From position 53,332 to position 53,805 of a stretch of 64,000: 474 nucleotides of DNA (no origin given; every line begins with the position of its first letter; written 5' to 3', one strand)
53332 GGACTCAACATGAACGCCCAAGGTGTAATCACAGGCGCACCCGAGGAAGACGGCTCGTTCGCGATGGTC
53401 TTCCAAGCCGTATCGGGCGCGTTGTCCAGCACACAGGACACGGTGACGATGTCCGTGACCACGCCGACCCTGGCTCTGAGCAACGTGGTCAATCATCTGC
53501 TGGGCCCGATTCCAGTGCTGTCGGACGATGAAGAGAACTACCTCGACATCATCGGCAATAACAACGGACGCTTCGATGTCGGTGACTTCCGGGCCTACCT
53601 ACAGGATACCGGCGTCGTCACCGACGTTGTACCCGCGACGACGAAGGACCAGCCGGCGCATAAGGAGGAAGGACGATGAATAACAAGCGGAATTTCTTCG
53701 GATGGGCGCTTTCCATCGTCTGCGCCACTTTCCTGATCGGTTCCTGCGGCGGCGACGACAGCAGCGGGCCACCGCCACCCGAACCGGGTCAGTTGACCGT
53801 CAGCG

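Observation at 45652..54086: T9SS-linked surface-protein island carrying cohesin-like and dockerin-like modules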

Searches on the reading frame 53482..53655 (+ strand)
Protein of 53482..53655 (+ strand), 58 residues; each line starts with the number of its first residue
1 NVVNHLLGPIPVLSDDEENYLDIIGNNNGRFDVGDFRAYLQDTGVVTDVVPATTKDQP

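Call 57: search_protein_representatives(alignment_id=A4)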
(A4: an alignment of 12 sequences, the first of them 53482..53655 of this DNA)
Query: 12 sequences, 59 profile positions. Proteins with E-value up to 0.001 (for the whole library): 858; up to 1e-10: 208; up to 1e-30: 0. The best 150 are listed.
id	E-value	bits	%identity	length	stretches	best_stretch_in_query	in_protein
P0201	1.9e-30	120.4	-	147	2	1-55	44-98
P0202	3.5e-26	106.8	-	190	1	1-58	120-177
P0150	2.0e-24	101.1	-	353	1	1-57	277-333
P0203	1.1e-23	98.7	-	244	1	1-55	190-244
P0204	1.4e-23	98.5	-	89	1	1-57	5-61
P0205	1.6e-23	98.2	-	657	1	1-58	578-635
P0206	1.8e-23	98.1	-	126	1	1-57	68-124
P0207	1.8e-23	98.1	-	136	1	1-58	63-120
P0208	2.0e-23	98.0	-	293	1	1-58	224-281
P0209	5.3e-22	93.4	-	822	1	1-57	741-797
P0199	6.6e-22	93.1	-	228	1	2-58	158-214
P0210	9.4e-22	92.6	-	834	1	1-56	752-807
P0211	1.2e-21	92.3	-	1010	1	1-57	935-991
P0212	1.8e-21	91.7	-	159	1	1-54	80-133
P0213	2.0e-21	91.6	-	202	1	1-56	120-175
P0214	3.5e-21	90.8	-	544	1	1-57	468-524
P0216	6.6e-21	89.9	-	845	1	1-55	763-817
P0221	1.1e-19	86.0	-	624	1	1-57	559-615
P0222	1.1e-19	85.9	-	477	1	1-56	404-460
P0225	1.7e-19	85.4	-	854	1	1-56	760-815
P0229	9.7e-19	82.9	-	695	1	1-58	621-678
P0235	5.2e-18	80.6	-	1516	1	2-54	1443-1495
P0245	2.9e-17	78.2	-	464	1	1-57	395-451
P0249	6.8e-17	77.0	-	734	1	1-55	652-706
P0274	3.5e-15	71.6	-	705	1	1-57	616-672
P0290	1.3e-14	69.7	-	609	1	4-57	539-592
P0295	4.1e-14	68.1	-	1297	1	1-57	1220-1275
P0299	7.7e-14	67.2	-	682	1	1-57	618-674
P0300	1.2e-13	66.7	-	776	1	1-55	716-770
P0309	2.4e-13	65.7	-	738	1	1-56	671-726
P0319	4.9e-13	64.7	-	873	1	1-56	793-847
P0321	6.8e-13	64.2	-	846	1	3-56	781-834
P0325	1.0e-12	63.7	-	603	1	1-57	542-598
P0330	1.7e-12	62.9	-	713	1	1-57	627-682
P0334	2.2e-12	62.6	-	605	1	1-57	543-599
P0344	6.2e-12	61.1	-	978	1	1-58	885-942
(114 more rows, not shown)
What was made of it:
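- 858 clusters (call 57).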

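Call 58: search_protein_families(library=pfam, proteins=[P0205, P0211, P0214, P0221, P0222, P0229, P0235, P0245, P0249, P0295], max_evalue=0.001)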
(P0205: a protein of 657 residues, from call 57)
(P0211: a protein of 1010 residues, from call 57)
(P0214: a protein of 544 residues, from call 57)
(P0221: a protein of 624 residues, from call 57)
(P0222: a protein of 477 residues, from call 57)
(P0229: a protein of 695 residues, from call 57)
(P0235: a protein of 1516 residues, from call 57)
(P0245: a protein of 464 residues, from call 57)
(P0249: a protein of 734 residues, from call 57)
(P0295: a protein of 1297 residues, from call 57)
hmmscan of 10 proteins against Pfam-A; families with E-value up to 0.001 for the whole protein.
P0205 (657 aa): 2 families
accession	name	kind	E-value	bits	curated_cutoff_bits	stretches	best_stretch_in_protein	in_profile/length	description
PF05345.18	He_PIG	-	3.5e-21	75.9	24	3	325-408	1-95/96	Putative Ig domain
PF05547.17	Peptidase_M6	-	5.7e-06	26.2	22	1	7-154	142-290/294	Immune inhibitor A peptidase M6, catalytic domain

P0211 (1010 aa): 3 families
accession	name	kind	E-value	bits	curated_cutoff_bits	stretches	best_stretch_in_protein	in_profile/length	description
PF05345.18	He_PIG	-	9.5e-21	74.5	24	3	780-849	14-94/96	Putative Ig domain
PF05547.17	Peptidase_M6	-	1.5e-20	74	22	1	114-359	44-283/294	Immune inhibitor A peptidase M6, catalytic domain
PF18998.6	Flg_new_2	-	1.4e-05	25.4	23.6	1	616-682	9-71/73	Divergent InlB B-repeat domain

P0214 (544 aa): 3 families
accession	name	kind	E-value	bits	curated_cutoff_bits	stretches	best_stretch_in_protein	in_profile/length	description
PF18998.6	Flg_new_2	-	5.9e-09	36.2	23.6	1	315-384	5-70/73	Divergent InlB B-repeat domain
PF05547.17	Peptidase_M6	-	1.2e-07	31.7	22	1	2-55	225-280/294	Immune inhibitor A peptidase M6, catalytic domain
PF05345.18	He_PIG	-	5.8e-07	30.3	24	1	400-469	16-96/96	Putative Ig domain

P0221 (624 aa): 2 families
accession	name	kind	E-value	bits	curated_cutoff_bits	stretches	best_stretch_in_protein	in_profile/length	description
PF05547.17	Peptidase_M6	-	2.4e-10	40.6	22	1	124-323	66-278/294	Immune inhibitor A peptidase M6, catalytic domain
PF05345.18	He_PIG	-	7.9e-08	33.1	24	1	490-560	16-96/96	Putative Ig domain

P0222 (477 aa): 2 families
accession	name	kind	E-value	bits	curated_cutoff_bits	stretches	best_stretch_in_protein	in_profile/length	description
PF05547.17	Peptidase_M6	-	1.2e-12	48.1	22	1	3-127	155-271/294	Immune inhibitor A peptidase M6, catalytic domain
PF05345.18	He_PIG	-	1.9e-09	38.3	24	1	328-405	8-96/96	Putative Ig domain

P0229 (695 aa): 2 families
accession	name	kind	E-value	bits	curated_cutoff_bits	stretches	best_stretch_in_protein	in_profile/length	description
PF05547.17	Peptidase_M6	-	3e-20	73.1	22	1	108-357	46-280/294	Immune inhibitor A peptidase M6, catalytic domain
PF05345.18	He_PIG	-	1e-07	32.7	24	1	557-622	20-96/96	Putative Ig domain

P0235 (1516 aa): 5 families
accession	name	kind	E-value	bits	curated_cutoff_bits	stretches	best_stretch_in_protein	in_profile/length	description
PF15902.12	Sortilin-Vps10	-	1.4e-35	123.4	33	2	218-330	3-119/446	Sortilin, neurotensin receptor 3,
PF18998.6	Flg_new_2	-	6.6e-28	97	23.6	4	855-912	9-71/73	Divergent InlB B-repeat domain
PF02012.26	BNR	-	6.9e-12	43.9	27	0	577-587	1-11/12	BNR/Asp-box repeat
PF14870.12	PSII_BNR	-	1.3e-08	34.9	27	0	575-678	39-139/303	Photosynthesis system II assembly factor YCF48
PF13088.12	BNR_2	-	8.8e-05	22.4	31.4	0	165-323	84-251/277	BNR repeat-like domain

P0245 (464 aa): 3 families
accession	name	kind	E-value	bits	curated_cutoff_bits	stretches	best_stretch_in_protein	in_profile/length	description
PF05547.17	Peptidase_M6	-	9.8e-09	35.3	22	1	11-67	225-279/294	Immune inhibitor A peptidase M6, catalytic domain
PF05345.18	He_PIG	-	2.5e-08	34.7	24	1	314-385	3-84/96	Putative Ig domain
PF18998.6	Flg_new_2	-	2.5e-05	24.6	23.6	1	242-312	3-71/73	Divergent InlB B-repeat domain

P0249 (734 aa): 5 families
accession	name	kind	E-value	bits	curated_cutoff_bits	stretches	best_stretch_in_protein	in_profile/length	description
PF04151.21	PPC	-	1.3e-16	61.6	25.9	2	214-284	1-69/70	Bacterial pre-peptidase C-terminal domain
PF24684.1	Vgb_lyase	-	2.3e-10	40.2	50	1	319-531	13-233/290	Virginiamycin B lyase family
PF05345.18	He_PIG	-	1e-08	35.9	24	1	574-653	7-96/96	Putative Ig domain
PF08450.18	SGL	-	0.00013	22.1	26.3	0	327-393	9-75/246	SMP-30/Gluconolactonase/LRE-like region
PF01436.27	NHL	-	0.00028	21.2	20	0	318-336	1-19/28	NHL repeat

P0295 (1297 aa): 2 families
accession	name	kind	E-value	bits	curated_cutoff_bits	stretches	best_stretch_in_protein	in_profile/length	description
PF05345.18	He_PIG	-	3.1e-23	82.5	24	3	979-1040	17-88/96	Putative Ig domain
PF05547.17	Peptidase_M6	-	0.00026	20.8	22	0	247-296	215-267/294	Immune inhibitor A peptidase M6, catalytic domain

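Call 59: list_cluster_members(proteins=[P0209, P0210, P0211, P0216, P0225, P0229, P0235, P0249, P0295, P0344])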
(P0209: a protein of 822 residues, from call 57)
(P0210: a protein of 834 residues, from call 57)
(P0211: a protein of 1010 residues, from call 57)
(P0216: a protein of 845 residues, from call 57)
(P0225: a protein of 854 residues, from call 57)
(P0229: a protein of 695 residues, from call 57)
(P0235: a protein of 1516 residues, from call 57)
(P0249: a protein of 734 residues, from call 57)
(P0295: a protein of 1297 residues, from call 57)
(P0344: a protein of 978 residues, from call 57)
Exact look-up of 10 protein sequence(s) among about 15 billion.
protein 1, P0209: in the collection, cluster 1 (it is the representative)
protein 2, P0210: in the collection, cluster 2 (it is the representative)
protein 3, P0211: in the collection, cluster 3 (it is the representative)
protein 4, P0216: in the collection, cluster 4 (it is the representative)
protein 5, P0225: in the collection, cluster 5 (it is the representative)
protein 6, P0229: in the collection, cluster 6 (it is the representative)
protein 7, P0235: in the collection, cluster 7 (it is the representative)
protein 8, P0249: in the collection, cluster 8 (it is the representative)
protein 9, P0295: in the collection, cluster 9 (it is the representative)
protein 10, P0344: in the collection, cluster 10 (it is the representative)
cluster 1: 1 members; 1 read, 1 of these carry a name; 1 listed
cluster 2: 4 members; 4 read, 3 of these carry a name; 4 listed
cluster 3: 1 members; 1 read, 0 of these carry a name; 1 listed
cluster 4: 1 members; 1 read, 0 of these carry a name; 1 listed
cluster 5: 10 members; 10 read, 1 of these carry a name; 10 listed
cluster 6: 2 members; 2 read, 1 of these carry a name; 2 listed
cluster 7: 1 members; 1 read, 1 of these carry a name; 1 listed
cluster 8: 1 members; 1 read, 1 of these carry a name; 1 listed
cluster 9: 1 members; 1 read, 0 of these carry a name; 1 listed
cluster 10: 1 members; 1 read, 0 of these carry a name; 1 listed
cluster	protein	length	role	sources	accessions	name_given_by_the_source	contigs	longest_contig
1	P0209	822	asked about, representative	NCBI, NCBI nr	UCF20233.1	MAG: M6 family metalloprotease domain-containing protein [Gemmatimonadota bacterium]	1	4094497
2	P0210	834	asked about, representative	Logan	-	-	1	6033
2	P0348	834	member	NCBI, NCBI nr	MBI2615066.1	MAG: M6 family metalloprotease domain-containing protein [Gemmatimonadetes bacterium] | M6 family metalloprotease domain-containing protein [Gemmatimonadota bacterium]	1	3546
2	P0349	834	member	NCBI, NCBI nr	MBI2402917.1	MAG: M6 family metalloprotease domain-containing protein [Gemmatimonadetes bacterium] | M6 family metalloprotease domain-containing protein [Gemmatimonadota bacterium]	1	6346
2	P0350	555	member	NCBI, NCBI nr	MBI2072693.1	MAG: M6 family metalloprotease domain-containing protein, partial [Gemmatimonadetes ... | M6 family metalloprotease domain-containing protein [Gemmatimonadota bacterium]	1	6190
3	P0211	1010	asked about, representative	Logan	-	-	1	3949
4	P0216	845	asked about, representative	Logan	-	-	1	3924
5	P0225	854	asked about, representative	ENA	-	-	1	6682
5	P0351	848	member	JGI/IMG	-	M6 family metalloprotease-like protein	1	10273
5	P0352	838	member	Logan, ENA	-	-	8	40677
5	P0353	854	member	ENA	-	-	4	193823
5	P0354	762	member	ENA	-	-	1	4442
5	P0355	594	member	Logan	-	-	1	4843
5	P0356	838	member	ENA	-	-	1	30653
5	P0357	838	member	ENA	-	-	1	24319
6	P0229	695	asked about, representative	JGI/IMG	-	-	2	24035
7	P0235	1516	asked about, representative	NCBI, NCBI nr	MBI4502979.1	MAG: hypothetical protein HY700_17705 [Gemmatimonadetes bacterium] | hypothetical protein [Gemmatimonadota bacterium]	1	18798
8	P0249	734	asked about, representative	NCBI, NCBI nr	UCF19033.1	MAG: DVUA0089 family protein [Gemmatimonadota bacterium]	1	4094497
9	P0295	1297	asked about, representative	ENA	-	-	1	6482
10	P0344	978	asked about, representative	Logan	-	-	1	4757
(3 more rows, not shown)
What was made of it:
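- Closest known: Immune inhibitor A. Different: The C-terminal cassette of He_PIG plus a 57-aa tail, and the coupled lipoprotein gene, are specific to Gemmatimonadota (calls 57, 59).
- All named members are Gemmatimonadota (call 59).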

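Call 60: find_encoding_contigs(protein=P0209, flank=10000, max_places=2)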
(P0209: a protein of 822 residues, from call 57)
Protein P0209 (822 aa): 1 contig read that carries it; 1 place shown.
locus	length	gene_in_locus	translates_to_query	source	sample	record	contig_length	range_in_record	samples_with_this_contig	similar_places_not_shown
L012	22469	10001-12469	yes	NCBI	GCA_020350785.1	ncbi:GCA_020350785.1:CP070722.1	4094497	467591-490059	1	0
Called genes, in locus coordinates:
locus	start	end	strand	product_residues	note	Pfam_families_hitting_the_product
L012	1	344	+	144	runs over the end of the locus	PF01894:YjbQ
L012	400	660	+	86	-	-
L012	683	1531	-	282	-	PF02811:PHP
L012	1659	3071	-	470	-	PF14520:HHH_5 (faint), PF14229:DUF4332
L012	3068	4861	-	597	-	PF07969:Amidohydro_3, PF01979:Amidohydro_1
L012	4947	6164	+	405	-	PF01321:Creatinase_N, PF00557:Peptidase_M24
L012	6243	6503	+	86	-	-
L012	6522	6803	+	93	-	-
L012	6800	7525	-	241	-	PF00106:adh_short, PF13561:adh_short_C2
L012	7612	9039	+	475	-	PF00270:DEAD, PF03880:DbpA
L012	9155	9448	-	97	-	PF00216:Bac_DNA_binding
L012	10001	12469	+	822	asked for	PF05547:Peptidase_M6, PF18998:Flg_new_2 (faint), PF05345:He_PIG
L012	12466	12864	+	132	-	-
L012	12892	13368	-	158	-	-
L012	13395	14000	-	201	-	PF00300:His_Phos_1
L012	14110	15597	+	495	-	PF00474:SSF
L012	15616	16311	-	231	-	-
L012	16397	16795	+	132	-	PF01022:HTH_5, PF12840:HTH_20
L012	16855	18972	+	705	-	PF00403:HMA, PF00122:E1-E2_ATPase, PF00702:Hydrolase, PF12710:HAD (weak)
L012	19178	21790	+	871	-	PF03264:Cytochrom_NNT (faint), PF09699:Paired_CXXCH_1 (faint), PF14522:Cytochrome_C7 (faint), PF14537:Cytochrom_c3_2 (faint)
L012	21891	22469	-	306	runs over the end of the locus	PF00561:Abhydrolase_1, PF12146:Hydrolase_4, PF12697:Abhydrolase_6, PF02129:Peptidase_S15 (weak)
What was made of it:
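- L012 (CP070722.1) has M6/g6 at the same spot between the HU and His_Phos_1 genes, with no operon there (call 60).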

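Call 61: find_encoding_contigs(protein=P0249, flank=5000, max_places=2)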
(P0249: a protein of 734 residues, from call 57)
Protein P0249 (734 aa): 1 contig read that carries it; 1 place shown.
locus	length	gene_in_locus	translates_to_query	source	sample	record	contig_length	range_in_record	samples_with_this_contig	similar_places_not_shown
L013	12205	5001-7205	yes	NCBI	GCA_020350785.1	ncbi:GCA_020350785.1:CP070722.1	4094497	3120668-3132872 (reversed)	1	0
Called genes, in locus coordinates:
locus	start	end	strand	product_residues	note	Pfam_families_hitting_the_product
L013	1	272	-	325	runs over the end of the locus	PF01436:NHL (faint), PF17170:DUF5128 (faint)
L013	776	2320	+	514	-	PF00474:SSF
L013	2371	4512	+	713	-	PF26550:Tricorn_2nd (weak), PF00930:DPPIV_N (faint), PF02897:Peptidase_S9_N (weak), PF07676:PD40 (weak), PF26549:Tricorn_N, PF26549:Tricorn_N, PF20434:BD-FAE, PF00326:Peptidase_S9, +1 more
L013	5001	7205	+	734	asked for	PF04151:PPC, PF24684:Vgb_lyase, PF05345:He_PIG (weak)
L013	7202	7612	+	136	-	-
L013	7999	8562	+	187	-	-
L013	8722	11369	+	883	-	PF13620:CarboxypepD_reg, PF13715:CarbopepD_reg_2, PF07715:Plug, PF00593:TonB_dep_Rec_b-barrel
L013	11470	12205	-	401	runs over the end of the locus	PF01734:Patatin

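Call 62: find_encoding_contigs(protein=P0235, flank=5000, max_places=2)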
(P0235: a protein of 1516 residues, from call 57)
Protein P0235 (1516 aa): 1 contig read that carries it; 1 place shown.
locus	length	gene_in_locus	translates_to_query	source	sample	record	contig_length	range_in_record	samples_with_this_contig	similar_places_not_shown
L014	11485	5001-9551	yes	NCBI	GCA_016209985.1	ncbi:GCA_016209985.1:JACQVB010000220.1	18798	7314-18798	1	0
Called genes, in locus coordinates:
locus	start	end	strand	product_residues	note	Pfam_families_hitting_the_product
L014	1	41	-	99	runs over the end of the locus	-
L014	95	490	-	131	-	PF00903:Glyoxalase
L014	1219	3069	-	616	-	PF13606:Ank_3 (faint), PF02861:Clp_N (weak)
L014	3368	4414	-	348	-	PF02547:Queuosine_synth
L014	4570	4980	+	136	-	-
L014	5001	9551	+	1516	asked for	PF14870:PSII_BNR (faint), PF02012:BNR (faint), PF15902:Sortilin-Vps10, PF25852:DUF6242_C (weak), PF15902:Sortilin-Vps10 (weak), PF18998:Flg_new_2 (weak)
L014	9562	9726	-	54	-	PF05199:GMC_oxred_C (weak)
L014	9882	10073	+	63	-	-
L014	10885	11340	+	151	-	PF04542:Sigma70_r2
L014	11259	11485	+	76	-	PF08281:Sigma70_r4_2, PF04545:Sigma70_r4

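Call 65: search_protein_families(library=pfam, proteins=[P0319, P0321, P0300, P0309, P0330, P0274, P0299, P0290, P0334, P0325], max_evalue=0.001)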
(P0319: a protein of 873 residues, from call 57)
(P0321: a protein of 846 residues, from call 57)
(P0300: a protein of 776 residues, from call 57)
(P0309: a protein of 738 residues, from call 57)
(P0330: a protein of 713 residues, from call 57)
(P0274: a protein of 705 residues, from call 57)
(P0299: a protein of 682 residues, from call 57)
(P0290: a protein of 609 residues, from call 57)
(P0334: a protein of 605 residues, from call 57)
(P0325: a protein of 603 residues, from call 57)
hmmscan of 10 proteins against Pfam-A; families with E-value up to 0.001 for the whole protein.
P0319 (873 aa): 0 families

P0321 (846 aa): 3 families
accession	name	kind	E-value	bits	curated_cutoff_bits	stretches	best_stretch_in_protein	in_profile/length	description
PF19190.6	BACON_2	-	4.4e-23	81.5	25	3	478-569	4-93/94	Viral BACON domain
PF22544.2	HYDIN_VesB_CFA65-like_Ig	-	1.7e-10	41.5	25.5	0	599-670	23-95/100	HYDIN/CFA65/VesB-like, Ig-like domain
PF22076.2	Cep192_D6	-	8.3e-05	23.2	35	0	478-559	6-90/101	Cep192 domain 6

P0300 (776 aa): 2 families
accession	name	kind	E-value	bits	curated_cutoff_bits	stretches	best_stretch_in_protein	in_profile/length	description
PF18998.6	Flg_new_2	-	5.1e-15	55.7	23.6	2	480-554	3-71/73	Divergent InlB B-repeat domain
PF05345.18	He_PIG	-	7.4e-07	30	24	1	642-716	11-95/96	Putative Ig domain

P0309 (738 aa): 2 families
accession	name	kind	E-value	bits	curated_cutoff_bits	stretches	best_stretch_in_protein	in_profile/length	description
PF05345.18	He_PIG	-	3.5e-10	40.6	24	1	600-662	14-86/96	Putative Ig domain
PF06739.17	SBBP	-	0.00017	21.9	20.5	0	371-387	15-31/38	Beta-propeller repeat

P0330 (713 aa): 2 families
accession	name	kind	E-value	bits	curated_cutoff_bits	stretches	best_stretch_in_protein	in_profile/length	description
PF05345.18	He_PIG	-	1.6e-09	38.5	24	1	578-628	43-96/96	Putative Ig domain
PF18998.6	Flg_new_2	-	2.6e-09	37.4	23.6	1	467-542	3-71/73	Divergent InlB B-repeat domain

P0274 (705 aa): 2 families
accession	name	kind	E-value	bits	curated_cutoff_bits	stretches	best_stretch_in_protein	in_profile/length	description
PF18998.6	Flg_new_2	-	1.6e-08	34.9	23.6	1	470-530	8-69/73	Divergent InlB B-repeat domain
PF05345.18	He_PIG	-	8.7e-08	32.9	24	1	537-617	5-96/96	Putative Ig domain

P0299 (682 aa): 2 families
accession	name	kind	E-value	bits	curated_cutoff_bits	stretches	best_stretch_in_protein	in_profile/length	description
PF05345.18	He_PIG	-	5.4e-12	46.4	24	1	536-619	3-96/96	Putative Ig domain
PF18998.6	Flg_new_2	-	0.00023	21.5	23.6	1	491-532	22-69/73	Divergent InlB B-repeat domain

P0290 (609 aa): 0 families

P0334 (605 aa): 7 families
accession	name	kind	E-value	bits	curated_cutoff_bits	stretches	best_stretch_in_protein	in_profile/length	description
PF05345.18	He_PIG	-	1.5e-10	41.8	24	1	485-543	34-95/96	Putative Ig domain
PF08450.18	SGL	-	5.5e-08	33.2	26.3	0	284-321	186-223/246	SMP-30/Gluconolactonase/LRE-like region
PF01436.27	NHL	-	1.6e-06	28.3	20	0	283-308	3-28/28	NHL repeat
PF24684.1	Vgb_lyase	-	8.7e-06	25.2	50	0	283-391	98-211/290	Virginiamycin B lyase family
PF04151.21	PPC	-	7.3e-05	24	25.9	1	99-170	1-70/70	Bacterial pre-peptidase C-terminal domain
PF06739.17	SBBP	-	0.00013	22.3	20.5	0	364-375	16-27/38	Beta-propeller repeat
PF22701.2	Mala_s_1-like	-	0.00051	20.3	27.5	0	212-267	96-153/195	Mal s 1 allergenic protein-like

P0325 (603 aa): 3 families
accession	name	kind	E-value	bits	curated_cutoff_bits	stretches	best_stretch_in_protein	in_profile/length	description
PF05345.18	He_PIG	-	2.1e-06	28.5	24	1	471-542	13-95/96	Putative Ig domain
PF13582.12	Reprolysin_3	-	0.00096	20.1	22.4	0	201-286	40-123/123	Metallo-peptidase family M12B Reprolysin-like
PF13688.12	Reprolysin_5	-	0.00098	19.8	27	0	216-290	84-162/196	Metallo-peptidase family M12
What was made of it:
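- It sits on M6, reprolysin-like, PPC+NHL-propeller, BACON and Sortilin/BNR proteins and on unknown N-domains (calls 58, 65). The tail is always near the C-terminus, like a sorting domain, and sits on many cargo types (calls 57, 58, 65). An inhibitor role fits poorly with the non-protease cargos, namely BACON and propeller proteins (calls 58, 65).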

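Call 66: find_encoding_contigs(protein=P0334, flank=3000, max_places=2)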
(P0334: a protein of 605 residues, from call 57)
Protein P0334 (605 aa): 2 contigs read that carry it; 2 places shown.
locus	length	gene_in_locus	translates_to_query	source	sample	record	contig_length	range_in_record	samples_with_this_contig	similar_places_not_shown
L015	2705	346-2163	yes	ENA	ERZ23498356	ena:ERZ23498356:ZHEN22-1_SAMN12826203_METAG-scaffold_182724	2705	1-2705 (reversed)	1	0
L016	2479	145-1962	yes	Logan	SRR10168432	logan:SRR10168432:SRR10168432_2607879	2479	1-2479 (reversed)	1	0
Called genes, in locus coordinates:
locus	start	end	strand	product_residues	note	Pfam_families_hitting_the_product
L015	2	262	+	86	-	?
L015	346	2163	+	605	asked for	PF04151:PPC (faint), PF01436:NHL (faint), PF08450:SGL (faint), PF24684:Vgb_lyase (faint), PF05345:He_PIG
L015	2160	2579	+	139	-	-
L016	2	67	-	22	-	?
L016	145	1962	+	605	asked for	PF04151:PPC (faint), PF01436:NHL (faint), PF08450:SGL (faint), PF24684:Vgb_lyase (faint), PF05345:He_PIG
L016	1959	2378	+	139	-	-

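Call 67: find_encoding_contigs(protein=P0321, flank=3000, max_places=2)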
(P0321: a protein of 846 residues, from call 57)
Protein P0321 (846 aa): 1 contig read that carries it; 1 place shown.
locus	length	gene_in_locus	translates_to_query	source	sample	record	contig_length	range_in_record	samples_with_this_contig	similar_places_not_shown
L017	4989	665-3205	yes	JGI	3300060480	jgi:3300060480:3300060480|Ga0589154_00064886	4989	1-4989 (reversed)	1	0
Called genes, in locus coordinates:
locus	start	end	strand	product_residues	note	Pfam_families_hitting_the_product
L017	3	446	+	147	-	?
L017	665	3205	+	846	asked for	PF19190:BACON_2, PF22544:HYDIN_VesB_CFA65-like_Ig (faint), PF19190:BACON_2 (weak)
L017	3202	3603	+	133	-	-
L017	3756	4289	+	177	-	-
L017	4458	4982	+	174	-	-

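Call 68: find_encoding_contigs(protein=P0325, flank=3000, max_places=2)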
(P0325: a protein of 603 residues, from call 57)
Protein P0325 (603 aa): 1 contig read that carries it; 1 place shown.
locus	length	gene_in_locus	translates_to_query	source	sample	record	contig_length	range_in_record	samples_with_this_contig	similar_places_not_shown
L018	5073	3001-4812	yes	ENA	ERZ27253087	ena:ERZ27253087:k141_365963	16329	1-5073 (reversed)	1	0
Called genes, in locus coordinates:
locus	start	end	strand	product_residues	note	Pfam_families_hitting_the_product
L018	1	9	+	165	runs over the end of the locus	PF04525:LOR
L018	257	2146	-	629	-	PF13191:AAA_16 (faint), PF13401:AAA_22 (weak), PF09848:SLFN-g3_helicase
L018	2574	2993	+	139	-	-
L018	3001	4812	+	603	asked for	PF05345:He_PIG (weak)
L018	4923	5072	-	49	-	?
